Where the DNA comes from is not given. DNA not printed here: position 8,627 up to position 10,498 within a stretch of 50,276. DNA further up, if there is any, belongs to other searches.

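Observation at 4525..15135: Expanded DAB-type inorganic-carbon module: DabA embedded in four antiporter-like subunits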

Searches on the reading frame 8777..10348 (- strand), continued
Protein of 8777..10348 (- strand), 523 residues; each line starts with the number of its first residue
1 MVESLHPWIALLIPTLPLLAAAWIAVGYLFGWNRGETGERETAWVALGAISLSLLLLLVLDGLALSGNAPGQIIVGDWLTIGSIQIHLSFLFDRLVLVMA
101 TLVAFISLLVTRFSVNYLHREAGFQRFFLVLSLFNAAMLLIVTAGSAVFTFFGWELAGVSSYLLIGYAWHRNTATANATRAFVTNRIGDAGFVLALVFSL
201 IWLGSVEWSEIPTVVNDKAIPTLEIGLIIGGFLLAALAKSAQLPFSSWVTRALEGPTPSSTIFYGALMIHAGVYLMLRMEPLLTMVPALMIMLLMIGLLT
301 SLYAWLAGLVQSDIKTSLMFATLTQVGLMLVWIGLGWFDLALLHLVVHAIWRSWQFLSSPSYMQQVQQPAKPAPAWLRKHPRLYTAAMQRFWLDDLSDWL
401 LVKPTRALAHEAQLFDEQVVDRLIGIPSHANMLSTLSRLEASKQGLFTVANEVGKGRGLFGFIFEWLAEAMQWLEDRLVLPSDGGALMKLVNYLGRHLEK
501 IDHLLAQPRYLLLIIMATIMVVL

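Call 50: find_encoding_contigs(protein=P0302, flank=10000, max_places=2)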
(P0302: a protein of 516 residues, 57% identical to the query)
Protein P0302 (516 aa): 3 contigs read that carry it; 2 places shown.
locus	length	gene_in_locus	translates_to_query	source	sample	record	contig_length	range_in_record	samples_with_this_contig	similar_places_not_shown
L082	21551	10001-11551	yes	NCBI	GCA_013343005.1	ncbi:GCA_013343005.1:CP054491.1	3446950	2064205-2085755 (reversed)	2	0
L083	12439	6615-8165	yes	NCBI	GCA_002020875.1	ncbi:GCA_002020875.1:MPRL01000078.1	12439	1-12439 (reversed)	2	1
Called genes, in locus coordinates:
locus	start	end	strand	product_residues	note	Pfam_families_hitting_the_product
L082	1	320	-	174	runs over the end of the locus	-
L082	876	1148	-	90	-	-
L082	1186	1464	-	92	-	-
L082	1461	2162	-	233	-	PF19078:Big_12 (faint)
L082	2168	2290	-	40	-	-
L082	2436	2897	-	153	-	-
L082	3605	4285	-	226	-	PF14252:DUF4347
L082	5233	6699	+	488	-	PF00361:Proton_antipo_M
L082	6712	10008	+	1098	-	PF10070:DabA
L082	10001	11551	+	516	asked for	PF00662:Proton_antipo_N, PF00361:Proton_antipo_M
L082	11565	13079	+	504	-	PF00361:Proton_antipo_M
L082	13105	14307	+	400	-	PF00361:Proton_antipo_M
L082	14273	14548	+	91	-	-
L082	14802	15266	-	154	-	PF09413:DUF2007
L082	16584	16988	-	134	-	-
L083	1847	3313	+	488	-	PF00361:Proton_antipo_M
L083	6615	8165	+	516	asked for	PF00662:Proton_antipo_N, PF00361:Proton_antipo_M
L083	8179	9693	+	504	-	PF00361:Proton_antipo_M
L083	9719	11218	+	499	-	PF00361:Proton_antipo_M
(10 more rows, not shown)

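Call 55: predict_structure(alignment_id=A3)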
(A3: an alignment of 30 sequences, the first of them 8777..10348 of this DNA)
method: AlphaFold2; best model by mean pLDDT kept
length: 523 residues; sequences in the alignment: 30
mean_pLDDT: 74.6   pTM: 0.74
mean pLDDT of the five models: 74.6, 73.6, 72.8, 72.4, 71.5
residues with pLDDT >= 90: 184; 70-90: 159; 50-70: 62; < 50: 118
segments of 3 or more residues with pLDDT < 50: 396-461, 474-492, 494-523
pLDDT, mean of each block of 10 residues (from residue 1): 82 95 87 78 94 97 89 88 84 95 95 84 82 94 94 89 68 64 80 90 89 86 91 92 76 65 83 95 93 95 87 79 94 96 96 84 62 81 72 49 40 38 35 36 40 43 55 43 39 43 37 44 37
secondary structure, 60 per line:
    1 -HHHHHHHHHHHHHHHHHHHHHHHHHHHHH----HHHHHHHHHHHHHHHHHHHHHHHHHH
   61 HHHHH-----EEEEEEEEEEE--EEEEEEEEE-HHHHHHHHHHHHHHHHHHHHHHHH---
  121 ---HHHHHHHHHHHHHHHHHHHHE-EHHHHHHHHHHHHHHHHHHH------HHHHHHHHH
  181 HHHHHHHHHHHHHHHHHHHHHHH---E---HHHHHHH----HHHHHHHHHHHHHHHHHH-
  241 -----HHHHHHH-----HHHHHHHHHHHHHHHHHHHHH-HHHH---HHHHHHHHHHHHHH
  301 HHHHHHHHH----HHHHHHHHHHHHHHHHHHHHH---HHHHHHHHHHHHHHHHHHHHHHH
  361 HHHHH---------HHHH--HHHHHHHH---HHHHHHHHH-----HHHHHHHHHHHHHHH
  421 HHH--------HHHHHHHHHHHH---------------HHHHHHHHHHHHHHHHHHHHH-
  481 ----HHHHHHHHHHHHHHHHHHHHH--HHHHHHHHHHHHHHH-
elements in order: H2-30 H35-65 E71-81 E84-92 H94-117 H124-143 H147-165 H172-203 H211-217 H222-239 H246-252 H258-278 H280-283 H287-309 H314-334 H338-365 H375-378 H381-388 H392-400 H406-423 H432-443 H459-479 H485-505 H508-522
